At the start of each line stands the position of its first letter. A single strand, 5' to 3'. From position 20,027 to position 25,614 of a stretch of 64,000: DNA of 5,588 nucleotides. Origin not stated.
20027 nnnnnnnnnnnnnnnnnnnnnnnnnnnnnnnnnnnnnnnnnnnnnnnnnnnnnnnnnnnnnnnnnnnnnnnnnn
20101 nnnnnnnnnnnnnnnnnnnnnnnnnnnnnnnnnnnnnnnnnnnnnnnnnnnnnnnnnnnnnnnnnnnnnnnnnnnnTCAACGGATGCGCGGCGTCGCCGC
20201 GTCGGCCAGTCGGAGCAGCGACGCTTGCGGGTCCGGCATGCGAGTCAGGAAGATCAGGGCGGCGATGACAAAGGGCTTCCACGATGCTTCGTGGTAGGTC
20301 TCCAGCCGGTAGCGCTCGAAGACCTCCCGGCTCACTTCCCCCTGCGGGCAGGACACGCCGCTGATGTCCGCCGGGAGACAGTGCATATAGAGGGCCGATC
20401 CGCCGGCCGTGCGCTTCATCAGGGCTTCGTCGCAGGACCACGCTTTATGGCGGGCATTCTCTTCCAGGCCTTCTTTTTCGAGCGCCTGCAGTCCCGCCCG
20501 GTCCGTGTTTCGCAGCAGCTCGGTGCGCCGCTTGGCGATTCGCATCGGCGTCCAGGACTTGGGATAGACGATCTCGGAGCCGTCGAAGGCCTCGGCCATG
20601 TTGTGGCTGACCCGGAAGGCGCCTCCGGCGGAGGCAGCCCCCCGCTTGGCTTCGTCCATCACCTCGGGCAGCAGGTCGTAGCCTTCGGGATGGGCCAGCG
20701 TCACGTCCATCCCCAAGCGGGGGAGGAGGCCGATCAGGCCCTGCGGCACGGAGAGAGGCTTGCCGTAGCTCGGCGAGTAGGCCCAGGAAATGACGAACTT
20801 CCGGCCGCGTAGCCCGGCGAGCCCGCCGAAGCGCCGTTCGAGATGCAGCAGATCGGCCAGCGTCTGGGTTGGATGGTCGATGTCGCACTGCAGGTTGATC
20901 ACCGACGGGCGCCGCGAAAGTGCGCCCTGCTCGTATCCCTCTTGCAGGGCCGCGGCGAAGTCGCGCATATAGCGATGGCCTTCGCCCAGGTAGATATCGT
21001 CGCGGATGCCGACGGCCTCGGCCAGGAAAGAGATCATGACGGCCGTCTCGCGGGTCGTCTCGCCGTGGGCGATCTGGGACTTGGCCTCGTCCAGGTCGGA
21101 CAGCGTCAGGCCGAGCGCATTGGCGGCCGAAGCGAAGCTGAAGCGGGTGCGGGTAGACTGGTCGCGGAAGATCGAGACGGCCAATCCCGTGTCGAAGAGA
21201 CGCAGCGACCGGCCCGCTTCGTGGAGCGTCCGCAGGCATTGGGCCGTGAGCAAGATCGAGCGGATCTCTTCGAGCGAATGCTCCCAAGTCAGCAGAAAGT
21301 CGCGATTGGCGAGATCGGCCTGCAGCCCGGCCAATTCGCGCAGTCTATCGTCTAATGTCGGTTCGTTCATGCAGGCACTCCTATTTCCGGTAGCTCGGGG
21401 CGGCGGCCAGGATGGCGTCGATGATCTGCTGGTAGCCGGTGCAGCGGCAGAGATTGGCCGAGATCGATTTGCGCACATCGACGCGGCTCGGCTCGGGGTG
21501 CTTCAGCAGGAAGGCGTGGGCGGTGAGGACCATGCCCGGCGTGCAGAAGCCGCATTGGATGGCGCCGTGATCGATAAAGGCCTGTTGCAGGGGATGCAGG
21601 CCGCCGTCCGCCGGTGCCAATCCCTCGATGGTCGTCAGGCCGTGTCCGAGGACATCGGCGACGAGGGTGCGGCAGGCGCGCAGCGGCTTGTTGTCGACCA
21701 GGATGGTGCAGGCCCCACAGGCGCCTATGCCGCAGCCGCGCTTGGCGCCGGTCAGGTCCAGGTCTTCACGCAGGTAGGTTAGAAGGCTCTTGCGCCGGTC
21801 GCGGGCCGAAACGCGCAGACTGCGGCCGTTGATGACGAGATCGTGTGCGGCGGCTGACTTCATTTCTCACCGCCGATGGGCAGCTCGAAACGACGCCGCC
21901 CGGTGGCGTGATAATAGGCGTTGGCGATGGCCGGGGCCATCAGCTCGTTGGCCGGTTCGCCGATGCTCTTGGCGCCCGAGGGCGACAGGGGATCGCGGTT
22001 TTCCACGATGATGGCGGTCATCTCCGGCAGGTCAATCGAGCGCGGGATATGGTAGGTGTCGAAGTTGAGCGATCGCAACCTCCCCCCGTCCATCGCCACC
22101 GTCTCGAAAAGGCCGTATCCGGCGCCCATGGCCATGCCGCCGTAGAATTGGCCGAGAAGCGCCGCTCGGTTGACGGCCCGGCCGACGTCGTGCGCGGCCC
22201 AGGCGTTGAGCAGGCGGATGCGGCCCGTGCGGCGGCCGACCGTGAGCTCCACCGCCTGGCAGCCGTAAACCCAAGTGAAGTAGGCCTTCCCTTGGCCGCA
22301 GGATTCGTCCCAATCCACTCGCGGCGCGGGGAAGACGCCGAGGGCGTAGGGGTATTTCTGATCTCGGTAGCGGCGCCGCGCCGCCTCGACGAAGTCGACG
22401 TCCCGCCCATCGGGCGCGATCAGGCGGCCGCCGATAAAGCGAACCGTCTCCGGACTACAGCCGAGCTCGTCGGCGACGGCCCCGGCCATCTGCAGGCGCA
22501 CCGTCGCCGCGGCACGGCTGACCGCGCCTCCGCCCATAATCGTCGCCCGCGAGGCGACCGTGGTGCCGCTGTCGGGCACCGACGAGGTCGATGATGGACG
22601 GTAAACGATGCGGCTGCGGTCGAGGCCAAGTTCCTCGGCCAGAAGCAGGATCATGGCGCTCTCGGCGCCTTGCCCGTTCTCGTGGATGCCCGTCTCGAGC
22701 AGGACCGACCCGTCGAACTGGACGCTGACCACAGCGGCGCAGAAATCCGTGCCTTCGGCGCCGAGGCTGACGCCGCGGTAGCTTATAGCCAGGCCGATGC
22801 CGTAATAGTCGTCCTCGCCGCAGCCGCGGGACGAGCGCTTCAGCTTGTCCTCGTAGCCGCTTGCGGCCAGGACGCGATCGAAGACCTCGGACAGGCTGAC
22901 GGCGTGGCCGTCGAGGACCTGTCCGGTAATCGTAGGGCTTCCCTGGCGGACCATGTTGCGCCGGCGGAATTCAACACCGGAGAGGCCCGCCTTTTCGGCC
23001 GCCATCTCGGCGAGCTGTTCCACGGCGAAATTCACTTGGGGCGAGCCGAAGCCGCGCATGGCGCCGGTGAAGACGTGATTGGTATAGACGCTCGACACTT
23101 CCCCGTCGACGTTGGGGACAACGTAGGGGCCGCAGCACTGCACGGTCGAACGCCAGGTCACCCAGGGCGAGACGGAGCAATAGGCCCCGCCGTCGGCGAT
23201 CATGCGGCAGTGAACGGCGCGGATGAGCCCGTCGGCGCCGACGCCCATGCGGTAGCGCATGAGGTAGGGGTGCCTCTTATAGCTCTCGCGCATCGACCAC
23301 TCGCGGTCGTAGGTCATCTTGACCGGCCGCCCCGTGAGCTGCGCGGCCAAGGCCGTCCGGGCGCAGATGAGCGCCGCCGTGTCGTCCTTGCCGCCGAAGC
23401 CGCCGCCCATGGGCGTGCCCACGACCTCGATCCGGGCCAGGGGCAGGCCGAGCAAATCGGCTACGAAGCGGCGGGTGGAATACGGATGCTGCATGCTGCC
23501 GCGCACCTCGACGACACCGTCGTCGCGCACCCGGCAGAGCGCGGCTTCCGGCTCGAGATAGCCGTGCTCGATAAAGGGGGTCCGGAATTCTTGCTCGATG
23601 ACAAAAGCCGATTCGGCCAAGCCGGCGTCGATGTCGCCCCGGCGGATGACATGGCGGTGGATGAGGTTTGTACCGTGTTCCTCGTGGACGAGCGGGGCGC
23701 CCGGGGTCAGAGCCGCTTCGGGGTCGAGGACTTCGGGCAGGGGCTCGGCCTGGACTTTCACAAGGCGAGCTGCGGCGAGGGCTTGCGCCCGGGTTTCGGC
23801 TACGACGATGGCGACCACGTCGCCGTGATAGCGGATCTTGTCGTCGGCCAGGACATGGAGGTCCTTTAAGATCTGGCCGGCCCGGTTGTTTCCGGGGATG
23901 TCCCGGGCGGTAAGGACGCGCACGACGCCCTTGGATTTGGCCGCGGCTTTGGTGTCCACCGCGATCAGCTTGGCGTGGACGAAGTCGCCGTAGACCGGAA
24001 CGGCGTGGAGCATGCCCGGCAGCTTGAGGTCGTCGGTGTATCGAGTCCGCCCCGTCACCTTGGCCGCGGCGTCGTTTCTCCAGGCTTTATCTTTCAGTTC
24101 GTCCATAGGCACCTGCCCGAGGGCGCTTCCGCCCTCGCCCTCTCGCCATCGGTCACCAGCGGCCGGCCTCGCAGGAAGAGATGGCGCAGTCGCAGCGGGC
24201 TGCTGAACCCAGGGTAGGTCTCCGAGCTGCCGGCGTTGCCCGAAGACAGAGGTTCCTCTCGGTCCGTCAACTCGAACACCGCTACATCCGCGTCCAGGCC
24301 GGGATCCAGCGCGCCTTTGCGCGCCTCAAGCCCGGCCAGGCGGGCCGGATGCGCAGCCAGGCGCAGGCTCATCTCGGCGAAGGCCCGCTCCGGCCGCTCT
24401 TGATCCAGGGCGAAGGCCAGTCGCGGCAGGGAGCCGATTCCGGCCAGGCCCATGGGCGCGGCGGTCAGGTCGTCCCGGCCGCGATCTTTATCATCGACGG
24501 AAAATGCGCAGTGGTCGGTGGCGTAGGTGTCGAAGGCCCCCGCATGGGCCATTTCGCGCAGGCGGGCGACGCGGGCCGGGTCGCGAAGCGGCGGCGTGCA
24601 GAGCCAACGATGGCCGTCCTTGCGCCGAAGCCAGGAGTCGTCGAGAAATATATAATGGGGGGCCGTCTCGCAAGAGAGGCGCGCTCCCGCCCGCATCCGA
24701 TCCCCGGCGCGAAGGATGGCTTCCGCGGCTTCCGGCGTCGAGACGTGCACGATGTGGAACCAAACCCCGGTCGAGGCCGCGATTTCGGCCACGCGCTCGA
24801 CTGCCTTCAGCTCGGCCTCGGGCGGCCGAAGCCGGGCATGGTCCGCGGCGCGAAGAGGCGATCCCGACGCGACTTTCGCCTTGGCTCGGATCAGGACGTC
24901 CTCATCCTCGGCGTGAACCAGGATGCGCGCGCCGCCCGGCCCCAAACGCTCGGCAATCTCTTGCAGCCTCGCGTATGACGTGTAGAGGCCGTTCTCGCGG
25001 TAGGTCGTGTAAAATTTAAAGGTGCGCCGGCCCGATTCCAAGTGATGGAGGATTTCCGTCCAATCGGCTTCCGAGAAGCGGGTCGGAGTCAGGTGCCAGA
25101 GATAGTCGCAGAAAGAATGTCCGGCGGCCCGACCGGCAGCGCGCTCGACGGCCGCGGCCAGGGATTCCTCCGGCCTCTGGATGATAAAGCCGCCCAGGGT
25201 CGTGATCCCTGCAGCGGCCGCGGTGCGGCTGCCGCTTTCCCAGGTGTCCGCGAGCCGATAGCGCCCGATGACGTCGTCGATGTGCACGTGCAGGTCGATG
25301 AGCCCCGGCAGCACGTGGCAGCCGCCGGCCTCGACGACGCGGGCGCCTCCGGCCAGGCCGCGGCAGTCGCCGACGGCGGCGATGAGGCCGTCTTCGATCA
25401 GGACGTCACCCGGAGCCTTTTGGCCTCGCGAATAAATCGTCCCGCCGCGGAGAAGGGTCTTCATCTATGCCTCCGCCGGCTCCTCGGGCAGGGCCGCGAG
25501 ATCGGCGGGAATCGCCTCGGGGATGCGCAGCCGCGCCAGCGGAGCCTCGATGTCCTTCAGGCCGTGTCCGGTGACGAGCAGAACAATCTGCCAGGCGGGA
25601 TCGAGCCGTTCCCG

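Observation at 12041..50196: About 38-kb nucleic-acid / nucleoside / base catabolic supercluster in an anaerobe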

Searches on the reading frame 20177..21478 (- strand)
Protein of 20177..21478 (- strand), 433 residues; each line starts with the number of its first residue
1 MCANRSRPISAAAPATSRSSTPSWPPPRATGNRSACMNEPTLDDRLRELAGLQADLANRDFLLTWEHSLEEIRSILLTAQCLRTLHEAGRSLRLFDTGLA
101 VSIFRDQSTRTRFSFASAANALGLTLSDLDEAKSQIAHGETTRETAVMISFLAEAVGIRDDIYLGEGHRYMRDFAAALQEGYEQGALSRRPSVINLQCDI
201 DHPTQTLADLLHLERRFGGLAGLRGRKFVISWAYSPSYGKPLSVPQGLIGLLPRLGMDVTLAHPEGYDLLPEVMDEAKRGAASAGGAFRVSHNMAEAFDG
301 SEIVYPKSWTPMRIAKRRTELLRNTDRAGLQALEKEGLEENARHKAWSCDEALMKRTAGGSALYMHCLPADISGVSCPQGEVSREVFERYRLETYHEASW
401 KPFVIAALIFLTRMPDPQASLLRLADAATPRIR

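Call 5: search_protein_families(library=pfam, proteins=[window:20177-21478:-], max_evalue=0.001)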
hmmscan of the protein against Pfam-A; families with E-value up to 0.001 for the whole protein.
window:20177-21478:- (433 aa): 2 families
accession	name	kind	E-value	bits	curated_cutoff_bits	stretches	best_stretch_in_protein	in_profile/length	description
PF02729.26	OTCace_N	-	3.1e-25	89.4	29.9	1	59-214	1-147/148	Aspartate/ornithine carbamoyltransferase, carbamoyl-P binding domain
PF00185.30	OTCace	-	9.1e-17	62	29.4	1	247-411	18-156/157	Aspartate/ornithine carbamoyltransferase, Asp/Orn binding domain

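Call 10: search_protein_families(library=ncbifam, proteins=[window:20177-21478:-], max_evalue=0.00001)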
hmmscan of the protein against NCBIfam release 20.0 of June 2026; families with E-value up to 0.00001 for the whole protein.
window:20177-21478:- (433 aa): 14 families
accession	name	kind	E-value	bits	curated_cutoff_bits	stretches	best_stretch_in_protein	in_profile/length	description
NF005538.0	PRK07200.1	equivalog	1.3e-178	594.1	453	1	41-432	3-395/396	knotted carbamoyltransferase YgeW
TIGR03316.1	ygeW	equivalog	3.3e-171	569.4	500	1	46-431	5-391/391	knotted carbamoyltransferase YgeW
NF003384.0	PRK04523.1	equivalog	2.1e-35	122.4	288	1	59-369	4-295/336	N-acetylornithine carbamoyltransferase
TIGR00658.1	orni_carb_tr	equivalog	4.9e-34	117.9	280.85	1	59-318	1-234/304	ornithine carbamoyltransferase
NF001986.0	PRK00779.1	subfamily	1.8e-31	109.4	306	1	57-318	4-235/307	ornithine carbamoyltransferase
NF003286.0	PRK04284.1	subfamily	5.7e-22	78.3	515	1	54-394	2-296/332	ornithine carbamoyltransferase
TIGR04384.1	putr_carbamoyl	exception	1.6e-21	76.8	500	1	60-310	1-228/330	putrescine carbamoyltransferase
NF011380.0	PRK14805.1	equivalog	1.4e-18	67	421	1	99-371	40-264/302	ornithine carbamoyltransferase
NF002032.1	PRK00856.1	equivalog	7.7e-18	64.7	263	1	64-305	6-214/297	aspartate carbamoyltransferase catalytic subunit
TIGR00670.1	asp_carb_tr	equivalog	1.2e-17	64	236.95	1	65-324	7-236/304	aspartate carbamoyltransferase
NF002470.0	PRK01713.1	equivalog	4.3e-15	56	545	1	55-312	4-237/334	ornithine carbamoyltransferase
NF009213.0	PRK12562.1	subfamily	2.3e-11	43.6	559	1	55-318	3-243/334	ornithine carbamoyltransferase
NF008853.0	PRK11891.1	equivalog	1.4e-08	33.8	560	1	75-320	105-329/430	aspartate carbamoyltransferase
NF006046.0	PRK08192.1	equivalog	1.7e-08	34.1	512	1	68-306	16-233/339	aspartate carbamoyltransferase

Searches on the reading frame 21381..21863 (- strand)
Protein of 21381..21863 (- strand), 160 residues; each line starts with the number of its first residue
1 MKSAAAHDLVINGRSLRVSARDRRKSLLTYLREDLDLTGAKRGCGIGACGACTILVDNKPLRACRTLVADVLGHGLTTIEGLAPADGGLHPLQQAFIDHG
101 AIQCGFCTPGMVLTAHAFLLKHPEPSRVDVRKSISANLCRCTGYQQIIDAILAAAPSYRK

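Call 5: search_protein_families(library=pfam, proteins=[window:21381-21863:-], max_evalue=0.001)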
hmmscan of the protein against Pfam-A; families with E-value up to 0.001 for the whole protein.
window:21381-21863:- (160 aa): 4 families
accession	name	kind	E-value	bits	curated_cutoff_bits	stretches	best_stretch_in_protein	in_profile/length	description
PF01799.25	Fer2_2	-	9.6e-32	109.4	30.3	1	78-151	1-74/75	[2Fe-2S] binding domain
PF00111.32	Fer2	-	7.5e-07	29.4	21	1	11-58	3-49/77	2Fe-2S iron-sulfur cluster binding domain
PF13085.11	Fer2_3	-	1.8e-05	25.2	27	1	29-81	36-88/107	2Fe-2S iron-sulfur cluster binding domain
PF10418.14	DHODB_Fe-S_bind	-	0.00048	20.2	23.9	1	43-65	5-30/41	Iron-sulfur cluster binding domain of dihydroorotate dehydrogenase B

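Call 10: search_protein_families(library=ncbifam, proteins=[window:21381-21863:-], max_evalue=0.00001)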
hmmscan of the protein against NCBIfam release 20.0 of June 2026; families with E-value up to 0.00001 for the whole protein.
window:21381-21863:- (160 aa): 11 families
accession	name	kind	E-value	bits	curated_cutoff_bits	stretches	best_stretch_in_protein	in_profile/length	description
NF043084.2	XdhC_XDHase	equivalog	2.1e-50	170.1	217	1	9-152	5-147/151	xanthine dehydrogenase subunit XdhC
TIGR03311.1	Se_dep_XDH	equivalog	8.3e-48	163.1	830.45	1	8-159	2-148/848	selenium-dependent xanthine dehydrogenase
NF041020.1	glyceraldDH_gamma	equivalog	1.3e-47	161.4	290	1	9-156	15-160/164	glyceraldehyde dehydrogenase subunit gamma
NF045668.1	pterin_aldehy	equivalog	4.6e-46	157.4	1100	1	8-155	4-152/905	molybdopterin-dependent aldehyde oxidoreductase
TIGR03193.1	4hydroxCoAred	equivalog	1.1e-45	155.1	257.8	1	9-155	4-148/148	4-hydroxybenzoyl-CoA reductase subunit gamma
TIGR03198.1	pucE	equivalog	2e-45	154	254.3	1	8-152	5-146/151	xanthine dehydrogenase subunit E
TIGR02963.1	xanthine_xdhA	equivalog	7e-44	150.2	467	1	10-153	4-156/468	xanthine dehydrogenase small subunit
NF008514.0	PRK11433.1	equivalog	4.7e-37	127.6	322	1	9-155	55-214/218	aldehyde dehydrogenase iron-sulfur subunit PaoA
NF007387.0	PRK09908.1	equivalog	5.1e-37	126.7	212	1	9-153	11-154/159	xanthine dehydrogenase iron sulfur-binding subunit XdhC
TIGR02969.1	mam_aldehyde_ox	subfamily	2e-34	118.3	1912.3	1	10-151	6-157/1330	aldehyde oxidase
TIGR03313.1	Se_sel_red_Mo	hypoth_equivalog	5.3e-10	37.6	1101.9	1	44-154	35-144/951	molybdopterin-dependent oxidoreductase Mo/Fe-S-binding subunit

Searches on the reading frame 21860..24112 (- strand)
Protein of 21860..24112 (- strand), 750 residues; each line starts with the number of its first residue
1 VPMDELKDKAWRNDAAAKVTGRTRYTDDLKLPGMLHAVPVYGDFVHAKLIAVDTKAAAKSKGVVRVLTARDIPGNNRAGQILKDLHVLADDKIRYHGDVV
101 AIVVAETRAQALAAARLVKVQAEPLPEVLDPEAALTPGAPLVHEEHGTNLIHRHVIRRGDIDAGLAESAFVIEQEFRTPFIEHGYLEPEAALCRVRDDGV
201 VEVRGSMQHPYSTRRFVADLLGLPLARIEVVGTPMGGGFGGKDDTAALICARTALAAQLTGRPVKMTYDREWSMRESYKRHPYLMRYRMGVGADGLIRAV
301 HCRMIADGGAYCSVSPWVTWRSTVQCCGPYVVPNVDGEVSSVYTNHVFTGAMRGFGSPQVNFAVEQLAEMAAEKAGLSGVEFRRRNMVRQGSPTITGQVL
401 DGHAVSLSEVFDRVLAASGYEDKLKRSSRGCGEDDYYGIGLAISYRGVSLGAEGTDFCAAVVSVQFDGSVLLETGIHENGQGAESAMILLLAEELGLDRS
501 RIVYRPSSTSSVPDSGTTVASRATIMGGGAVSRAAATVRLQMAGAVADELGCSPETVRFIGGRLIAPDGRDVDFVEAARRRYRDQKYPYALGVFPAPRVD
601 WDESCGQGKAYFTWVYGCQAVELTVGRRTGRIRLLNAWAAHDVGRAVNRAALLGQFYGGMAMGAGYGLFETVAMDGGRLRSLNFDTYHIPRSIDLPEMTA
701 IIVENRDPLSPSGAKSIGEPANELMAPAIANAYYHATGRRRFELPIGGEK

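Call 6: search_protein_families(library=pfam, proteins=[window:21860-24112:-], max_evalue=0.001)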
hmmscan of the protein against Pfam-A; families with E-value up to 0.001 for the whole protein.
window:21860-24112:- (750 aa): 3 families
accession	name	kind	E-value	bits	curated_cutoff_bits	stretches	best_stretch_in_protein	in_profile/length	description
PF02738.23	MoCoBD_1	-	3.6e-77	259.2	27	1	142-387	1-244/244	Molybdopterin cofactor-binding domain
PF20256.3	MoCoBD_2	-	1.7e-63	215.2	27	1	414-696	2-283/283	Molybdopterin cofactor-binding domain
PF01315.27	Ald_Xan_dh_C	-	3.7e-27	95.3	31.3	1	20-125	1-109/110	Aldehyde oxidase and xanthine dehydrogenase, a/b hammerhead domain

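Call 10: search_protein_families(library=ncbifam, proteins=[window:21860-24112:-], max_evalue=0.00001)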
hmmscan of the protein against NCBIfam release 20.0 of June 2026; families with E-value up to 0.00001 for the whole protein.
window:21860-24112:- (750 aa): 13 families
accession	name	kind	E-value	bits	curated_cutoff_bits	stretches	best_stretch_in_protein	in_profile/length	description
TIGR03196.1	pucD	equivalog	3.5e-136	455.6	783.65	1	12-749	9-752/763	xanthine dehydrogenase subunit D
NF043082.1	XdhA_XDHase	equivalog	4.9e-130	435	780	1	10-746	5-743/758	xanthine dehydrogenase subunit XdhA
TIGR03311.1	Se_dep_XDH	equivalog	9.1e-127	424.3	830.45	2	8-549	164-685/848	selenium-dependent xanthine dehydrogenase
TIGR03194.1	4hydrxCoA_A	equivalog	3.4e-121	406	994.55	1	14-749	5-740/746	4-hydroxybenzoyl-CoA reductase subunit alpha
NF007426.0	PRK09970.1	equivalog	4.6e-120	401.9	916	1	9-747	9-747/761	xanthine dehydrogenase molybdenum-binding subunit XdhA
TIGR02965.1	xanthine_xdhB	equivalog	7e-119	398.1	849.5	1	13-721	8-714/758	xanthine dehydrogenase molybdopterin binding subunit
NF045668.1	pterin_aldehy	equivalog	4.2e-108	362.7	1100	2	10-538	179-714/905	molybdopterin-dependent aldehyde oxidoreductase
NF041018.1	glyceraldDH_alpha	equivalog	1.7e-93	314.4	790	1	12-749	9-738/741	glyceraldehyde dehydrogenase subunit alpha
NF040766.1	CODH_aero_grp5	exception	1.4e-70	238.4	950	1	11-746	10-776/785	aerobic carbon-monoxide dehydrogenase large subunit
NF041671.1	peri_hyde_PaoC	equivalog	1.6e-66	225.2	1180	1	12-747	24-723/735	aldehyde oxidoreductase molybdenum-binding subunit PaoC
TIGR02416.1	CO_dehy_Mo_lg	equivalog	1.8e-65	221.5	991.15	1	19-736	6-749/770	aerobic carbon-monoxide dehydrogenase large subunit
TIGR03313.1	Se_sel_red_Mo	hypoth_equivalog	1.1e-58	198.7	1101.9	2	158-738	361-932/951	molybdopterin-dependent oxidoreductase Mo/Fe-S-binding subunit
TIGR02969.1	mam_aldehyde_ox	subfamily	3.5e-58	197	1912.3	1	18-701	588-1242/1330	aldehyde oxidase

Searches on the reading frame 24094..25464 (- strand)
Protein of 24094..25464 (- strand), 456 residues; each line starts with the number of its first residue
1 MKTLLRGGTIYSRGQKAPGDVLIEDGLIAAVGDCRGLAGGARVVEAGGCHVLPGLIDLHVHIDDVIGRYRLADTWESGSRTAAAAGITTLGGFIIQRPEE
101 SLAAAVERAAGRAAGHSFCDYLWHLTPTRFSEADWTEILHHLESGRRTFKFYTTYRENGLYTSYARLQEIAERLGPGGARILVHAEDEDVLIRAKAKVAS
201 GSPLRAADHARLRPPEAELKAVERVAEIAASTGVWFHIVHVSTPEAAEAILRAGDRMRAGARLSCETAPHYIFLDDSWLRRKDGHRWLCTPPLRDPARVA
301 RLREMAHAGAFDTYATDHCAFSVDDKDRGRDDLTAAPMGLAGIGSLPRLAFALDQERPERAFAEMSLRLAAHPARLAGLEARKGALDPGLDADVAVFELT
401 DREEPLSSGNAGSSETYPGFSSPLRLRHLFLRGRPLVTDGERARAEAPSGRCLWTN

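Call 6: search_protein_families(library=pfam, proteins=[window:24094-25464:-], max_evalue=0.001)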
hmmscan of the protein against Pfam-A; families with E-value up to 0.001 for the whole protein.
window:24094-25464:- (456 aa): 2 families
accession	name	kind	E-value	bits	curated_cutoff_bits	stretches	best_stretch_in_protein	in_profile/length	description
PF01979.26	Amidohydro_1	-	4e-16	59.6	25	1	51-404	2-321/345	Amidohydrolase family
PF07969.17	Amidohydro_3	-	3.6e-10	40.3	29.7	1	42-89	1-46/472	Amidohydrolase family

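Call 10: search_protein_families(library=ncbifam, proteins=[window:24094-25464:-], max_evalue=0.00001)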
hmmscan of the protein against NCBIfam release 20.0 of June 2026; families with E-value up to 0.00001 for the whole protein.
window:24094-25464:- (456 aa): 46 families (the best 25 are shown)
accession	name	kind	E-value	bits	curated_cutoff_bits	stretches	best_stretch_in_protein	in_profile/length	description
TIGR02033.1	D-hydantoinase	equivalog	3.8e-73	247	393.25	1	4-451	2-450/454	dihydropyrimidinase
NF009941.0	PRK13404.1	subfamily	1.6e-61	208.4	647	1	3-440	6-447/478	dihydropyrimidinase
TIGR03178.1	allantoinase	equivalog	3e-53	181.2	357.85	1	4-453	3-439/441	allantoinase AllB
NF002668.0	PRK02382.1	equivalog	7.4e-52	176.5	452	1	19-403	14-376/436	dihydroorotase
NF004839.0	PRK06189.1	equivalog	1.3e-46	159.1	631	1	3-442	5-436/451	allantoinase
TIGR00857.1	pyrC_multi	subfamily_domain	1.5e-46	159.2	279.05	1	16-417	3-386/412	dihydroorotase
NF006559.0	PRK09060.1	equivalog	6e-41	140.2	482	1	3-413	7-395/444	dihydroorotase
NF058538.1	ergo_util_ErtD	equivalog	1.3e-40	139.6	600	1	3-452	3-443/446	hydantoin-5-propionate amidohydrolase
NF058539.1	ergo_uti2_ErtD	equivalog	3.6e-40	138.2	650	1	8-399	8-390/449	hydantoin-5-propionate amidohydrolase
NF006836.0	PRK09357.1-1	equivalog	4.9e-37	127.6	538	2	214-443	206-430/432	dihydroorotase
NF005960.0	PRK08044.1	equivalog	6.9e-33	114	688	1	4-396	6-390/453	allantoinase AllB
NF005751.0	PRK07575.1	equivalog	6.4e-32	110.6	529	1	6-402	8-383/440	dihydroorotase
NF006837.0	PRK09357.1-2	equivalog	1.2e-30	106.5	575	1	1-404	1-387/428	dihydroorotase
NF006844.0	PRK09357.2-5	equivalog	3.8e-28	98.7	701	1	16-401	19-382/422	dihydroorotase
NF006688.0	PRK09236.1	equivalog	6.7e-28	97.7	535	1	2-400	3-387/444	dihydroorotase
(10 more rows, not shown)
